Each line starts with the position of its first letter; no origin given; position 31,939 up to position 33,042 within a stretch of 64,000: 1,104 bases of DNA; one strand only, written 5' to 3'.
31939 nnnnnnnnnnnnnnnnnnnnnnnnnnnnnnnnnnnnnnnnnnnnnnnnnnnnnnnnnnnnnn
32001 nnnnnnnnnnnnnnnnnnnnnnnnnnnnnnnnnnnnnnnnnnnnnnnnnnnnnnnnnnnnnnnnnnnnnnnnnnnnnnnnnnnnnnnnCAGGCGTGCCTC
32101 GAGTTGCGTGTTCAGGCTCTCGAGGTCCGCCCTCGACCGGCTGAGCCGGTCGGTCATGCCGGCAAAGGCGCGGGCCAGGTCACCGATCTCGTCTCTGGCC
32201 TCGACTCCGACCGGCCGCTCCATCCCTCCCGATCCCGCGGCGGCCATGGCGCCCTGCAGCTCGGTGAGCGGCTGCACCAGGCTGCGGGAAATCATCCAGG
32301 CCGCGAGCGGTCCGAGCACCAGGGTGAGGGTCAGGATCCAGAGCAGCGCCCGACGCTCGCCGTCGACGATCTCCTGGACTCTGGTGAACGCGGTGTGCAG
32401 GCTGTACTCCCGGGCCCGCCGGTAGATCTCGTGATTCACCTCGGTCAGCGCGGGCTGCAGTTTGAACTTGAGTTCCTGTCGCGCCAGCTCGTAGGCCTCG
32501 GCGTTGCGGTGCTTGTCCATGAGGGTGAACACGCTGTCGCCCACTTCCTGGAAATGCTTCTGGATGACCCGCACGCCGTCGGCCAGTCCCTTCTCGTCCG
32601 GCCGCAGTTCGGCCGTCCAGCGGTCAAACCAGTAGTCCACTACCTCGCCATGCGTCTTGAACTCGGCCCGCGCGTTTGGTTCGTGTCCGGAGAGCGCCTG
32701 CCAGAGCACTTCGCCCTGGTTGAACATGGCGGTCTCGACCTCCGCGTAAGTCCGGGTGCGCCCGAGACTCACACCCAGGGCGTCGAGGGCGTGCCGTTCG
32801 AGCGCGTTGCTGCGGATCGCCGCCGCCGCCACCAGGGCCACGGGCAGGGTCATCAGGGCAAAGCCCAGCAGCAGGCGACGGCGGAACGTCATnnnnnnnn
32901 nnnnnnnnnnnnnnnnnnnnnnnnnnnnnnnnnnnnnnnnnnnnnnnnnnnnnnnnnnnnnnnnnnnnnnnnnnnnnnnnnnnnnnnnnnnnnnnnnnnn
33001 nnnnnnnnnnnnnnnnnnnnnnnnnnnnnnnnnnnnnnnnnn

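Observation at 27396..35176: PQQ locus interrupted by a translationally coupled regulator cassette: pqqB - PAS/AAA+ - HK - NtrC-RR - (promoter) - pqqA - pqqCDE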

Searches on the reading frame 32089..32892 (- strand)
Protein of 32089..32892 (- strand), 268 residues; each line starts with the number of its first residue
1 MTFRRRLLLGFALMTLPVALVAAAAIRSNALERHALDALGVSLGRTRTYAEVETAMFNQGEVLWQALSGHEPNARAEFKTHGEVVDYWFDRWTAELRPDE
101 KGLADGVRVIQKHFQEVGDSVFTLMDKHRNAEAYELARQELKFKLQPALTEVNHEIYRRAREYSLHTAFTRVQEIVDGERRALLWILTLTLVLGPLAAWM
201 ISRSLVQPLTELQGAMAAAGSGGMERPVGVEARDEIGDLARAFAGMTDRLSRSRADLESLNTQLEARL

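Call 36: find_homologous_proteins(query=window:32089-32892:-)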
Query seq(268 aa) (268 aa): 110 proteins with E <= 0.001 among 7932 candidates.
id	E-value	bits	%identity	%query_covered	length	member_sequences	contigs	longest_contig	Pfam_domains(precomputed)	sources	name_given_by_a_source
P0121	8.2e-99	348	63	99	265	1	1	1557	PF00672.31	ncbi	-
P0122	3.1e-92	326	60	100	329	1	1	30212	PF00672.31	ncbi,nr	ncbi:MAG: putative Histidine kinase [Gemmatimonadetes bacterium]|nr:putative Histidine kinase [Gemma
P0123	4.8e-91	322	58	100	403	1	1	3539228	PF00672.31,PF00512.32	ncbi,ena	-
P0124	3.9e-87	310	57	99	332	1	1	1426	PF00672.31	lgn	-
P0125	7.0e-85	302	57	99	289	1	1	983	PF00672.31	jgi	jgi:HAMP domain-containing protein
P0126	2.7e-84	300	58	96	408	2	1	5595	PF00672.31,PF00512.32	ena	-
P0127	3.3e-83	297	54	100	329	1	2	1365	PF00672.31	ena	-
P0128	3.7e-83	297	56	95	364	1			PF00672.31,PF00512.32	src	-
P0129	5.1e-83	296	56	96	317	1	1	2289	PF00672.31,PF00512.32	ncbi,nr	ncbi:MAG TPA: HAMP domain-containing protein, partial [Gemmatimonadales bacterium]|nr:HAMP domain-co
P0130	1.0e-82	295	56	99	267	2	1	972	PF00672.31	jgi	jgi:HAMP domain-containing protein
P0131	2.3e-82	294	58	96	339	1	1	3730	PF00672.31,PF00512.32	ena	-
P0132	2.4e-78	281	57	94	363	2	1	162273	PF00672.31,PF00512.32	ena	-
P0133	9.5e-78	279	56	91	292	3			PF00672.31,PF00512.32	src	-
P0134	2.0e-77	278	56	92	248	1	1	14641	PF00672.31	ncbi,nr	ncbi:MAG TPA: HAMP domain-containing protein, partial [Gemmatimonadales bacterium]|nr:HAMP domain-co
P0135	9.3e-77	276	56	89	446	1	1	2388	PF00672.31,PF02518.32,PF00512.32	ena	-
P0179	2.1e-61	225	49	96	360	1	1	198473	PF00672.31,PF00512.32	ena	-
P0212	3.3e-39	153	39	96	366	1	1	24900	PF00512.32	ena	-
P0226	2.4e-23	101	40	86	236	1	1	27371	-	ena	-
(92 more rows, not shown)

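Call 54: predict_structure(alignment_id=A1)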
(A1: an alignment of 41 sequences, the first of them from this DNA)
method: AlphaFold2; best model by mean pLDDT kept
length: 268 residues; sequences in the alignment: 41
mean_pLDDT: 80.8   pTM: 0.54
mean pLDDT of the five models: 80.8, 77.6, 77.3, 74.6, 73.6
residues with pLDDT >= 90: 95; 70-90: 121; 50-70: 52; < 50: 0
segments of 3 or more residues with pLDDT < 50: none
pLDDT, mean of each block of 10 residues (from residue 1): 68 76 77 73 83 95 92 92 96 88 92 96 95 96 93 90 71 74 79 75 63 64 58 66 74 79 77
secondary structure, 60 per line:
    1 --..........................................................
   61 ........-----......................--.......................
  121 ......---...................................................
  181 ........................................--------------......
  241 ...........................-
elements in order: H3-68 H74-95 H98-126 H130-220 H235-267

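Call 57: fold_search(model_id=the predicted structure, library=pdb)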
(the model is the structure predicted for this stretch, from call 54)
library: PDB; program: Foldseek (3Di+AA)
matches with E <= 10: 664; with E <= 0.001: 0
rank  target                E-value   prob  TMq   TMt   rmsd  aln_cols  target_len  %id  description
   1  5iji                  1.8e-03  1.00  0.34  0.38  11.5       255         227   16  Fragment of nitrate/nitrite sensor histidine kinase NarQ (WT) in symmetric holo state (released 2017-05-31)
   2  6yue                  2.1e-03  1.00  0.34  0.38  11.4       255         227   16  Fragment of nitrate/nitrite sensor histidine kinase NarQ (R50S variant) (released 2020-05-06)
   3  5jeq                  2.4e-03  1.00  0.42  0.47   9.9       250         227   13  Fragment of nitrate/nitrite sensor histidine kinase NarQ (R50K) in symmetric apo state (released 2017-05-31)
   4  5jgp                  2.4e-03  1.00  0.34  0.38  11.1       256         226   16  Crystal structure of the nitrate/nitrite sensor NarQ fragment bound with iodide ions (released 2017-05-31)
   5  8c5v_I                3.9e-03  1.00  0.66  0.38   5.1       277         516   15  Chemotaxis core signalling unit from E protein lysed E. coli cells (released 2023-09-13)
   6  5jef_B                1.0e-02  1.00  0.40  0.47  10.4       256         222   17  Fragment of nitrate/nitrite sensor histidine kinase NarQ (WT) in asymmetric holo state (released 2017-05-31)
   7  5jef_A                2.4e-02  0.99  0.35  0.39  11.7       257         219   15  Fragment of nitrate/nitrite sensor histidine kinase NarQ (WT) in asymmetric holo state (released 2017-05-31)
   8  4k0d_A                9.6e-02  1.00  0.35  0.58   4.9       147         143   16  Periplasmic sensor domain of sensor histidine kinase, Adeh_2942 (released 2013-06-12)
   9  6s1a_A                1.1e-01  0.99  0.32  0.52   5.3       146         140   16  Ligand binding domain of the P. putida receptor PcaY_PP (released 2020-10-21)
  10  6m97                  1.3e-01  0.82  0.27  0.31  13.7       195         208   15  Crystal structure of the high-affinity copper transporter Ctr1 (released 2019-04-03)
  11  6s18_A                1.6e-01  0.72  0.23  0.35  10.9       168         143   19  Ligand binding domain of the P. putida receptor PcaY_PP in complex with glycerol (released 2020-10-21)
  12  4k0d_B                1.6e-01  1.00  0.35  0.57   4.9       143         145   16  Periplasmic sensor domain of sensor histidine kinase, Adeh_2942 (released 2013-06-12)
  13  6s33_A                1.8e-01  0.69  0.22  0.33  10.7       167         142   17  Ligand binding domain of the P. putida receptor PcaY_PP in complex with Protocatechuate (released 2020-10-21)
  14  6s37_A                1.9e-01  0.95  0.28  0.47   6.7       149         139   20  Ligand binding domain of the P. putida receptor PcaY_PP in complex with salicylic acid (released 2020-10-21)
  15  6rz8                  2.1e-01  0.92  0.37  0.29  14.3       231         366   16  Crystal structure of the human cysteinyl leukotriene receptor 2 in complex with ONO-2080365 (released 2019-12-11)
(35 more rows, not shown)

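Call 79: find_encoding_contigs(protein=P0212, flank=7000, max_places=1)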
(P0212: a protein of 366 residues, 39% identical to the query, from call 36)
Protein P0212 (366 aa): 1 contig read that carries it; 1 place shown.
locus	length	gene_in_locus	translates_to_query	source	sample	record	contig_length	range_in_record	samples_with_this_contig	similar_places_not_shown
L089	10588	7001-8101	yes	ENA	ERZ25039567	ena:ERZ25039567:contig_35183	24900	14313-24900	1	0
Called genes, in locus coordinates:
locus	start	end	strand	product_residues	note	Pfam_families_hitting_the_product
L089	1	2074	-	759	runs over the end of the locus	PF05193:Peptidase_M16_C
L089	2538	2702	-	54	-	-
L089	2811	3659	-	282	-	PF14559:TPR_19 (faint)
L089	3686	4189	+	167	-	PF00440:TetR_N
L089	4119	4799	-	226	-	-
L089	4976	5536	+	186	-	PF02321:OEP (faint)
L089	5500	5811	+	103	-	PF02321:OEP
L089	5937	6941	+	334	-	PF25876:HH_MFP_RND (faint), PF25881:HH_YBHG (weak)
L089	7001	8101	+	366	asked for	PF00512:HisKA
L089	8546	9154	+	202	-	PF00072:Response_reg, PF00158:Sigma54_activat, PF14532:Sigma54_activ_2 (weak)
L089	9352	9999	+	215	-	PF00158:Sigma54_activat, PF02954:HTH_8, PF13556:HTH_30 (weak)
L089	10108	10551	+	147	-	PF01804:Penicil_amidase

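Call 80: find_encoding_contigs(protein=P0179, flank=7000, max_places=1)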
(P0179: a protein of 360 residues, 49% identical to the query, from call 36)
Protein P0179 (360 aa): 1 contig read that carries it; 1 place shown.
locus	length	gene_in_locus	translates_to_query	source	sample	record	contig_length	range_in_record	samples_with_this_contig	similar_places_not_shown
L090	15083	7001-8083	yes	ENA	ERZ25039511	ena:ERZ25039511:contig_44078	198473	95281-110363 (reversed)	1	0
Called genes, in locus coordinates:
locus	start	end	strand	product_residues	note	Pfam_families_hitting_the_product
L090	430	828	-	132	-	PF00675:Peptidase_M16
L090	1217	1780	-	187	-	-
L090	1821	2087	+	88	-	-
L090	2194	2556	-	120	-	-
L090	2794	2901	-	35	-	-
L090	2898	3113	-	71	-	-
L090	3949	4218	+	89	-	PF02321:OEP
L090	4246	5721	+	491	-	-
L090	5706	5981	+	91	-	PF07690:MFS_1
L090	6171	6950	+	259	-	PF07690:MFS_1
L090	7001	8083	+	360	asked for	PF00672:HAMP, PF00512:HisKA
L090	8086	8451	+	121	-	PF02518:HATPase_c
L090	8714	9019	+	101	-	-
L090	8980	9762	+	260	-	PF00004:AAA (weak), PF00158:Sigma54_activat, PF07728:AAA_5 (weak), PF14532:Sigma54_activ_2, PF25601:AAA_lid_14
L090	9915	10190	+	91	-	-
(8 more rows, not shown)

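Call 81: find_encoding_contigs(protein=P0226, flank=7000, max_places=1)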
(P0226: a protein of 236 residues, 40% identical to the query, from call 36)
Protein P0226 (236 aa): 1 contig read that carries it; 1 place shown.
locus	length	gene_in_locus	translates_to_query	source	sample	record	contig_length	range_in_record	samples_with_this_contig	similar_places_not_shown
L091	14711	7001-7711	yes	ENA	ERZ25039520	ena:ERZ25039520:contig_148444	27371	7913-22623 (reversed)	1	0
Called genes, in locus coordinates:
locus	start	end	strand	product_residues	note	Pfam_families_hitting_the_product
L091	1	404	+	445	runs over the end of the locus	-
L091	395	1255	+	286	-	-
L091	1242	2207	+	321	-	-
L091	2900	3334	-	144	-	-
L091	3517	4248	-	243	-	-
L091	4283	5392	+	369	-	PF00158:Sigma54_activat, PF14532:Sigma54_activ_2, PF25601:AAA_lid_14, PF13384:HTH_23 (weak), PF13518:HTH_28 (weak), PF02954:HTH_8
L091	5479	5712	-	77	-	-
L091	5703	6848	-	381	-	-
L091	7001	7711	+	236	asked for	-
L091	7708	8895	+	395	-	PF00072:Response_reg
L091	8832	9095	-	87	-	-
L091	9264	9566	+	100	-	PF00158:Sigma54_activat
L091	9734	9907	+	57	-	PF02954:HTH_8, PF13556:HTH_30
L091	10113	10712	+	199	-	-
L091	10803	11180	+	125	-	PF12706:Lactamase_B_2 (weak)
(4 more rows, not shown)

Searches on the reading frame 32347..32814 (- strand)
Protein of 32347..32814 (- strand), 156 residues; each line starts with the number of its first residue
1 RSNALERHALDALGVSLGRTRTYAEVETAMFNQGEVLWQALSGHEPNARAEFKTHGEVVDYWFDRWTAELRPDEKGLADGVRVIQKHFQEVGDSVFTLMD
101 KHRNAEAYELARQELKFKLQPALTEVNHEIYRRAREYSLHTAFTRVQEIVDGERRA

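Call 35: search_protein_families(library=pfam, proteins=[window:32347-32814:-], max_evalue=10)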
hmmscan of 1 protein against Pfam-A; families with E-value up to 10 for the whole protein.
seq(156 aa): 0 families
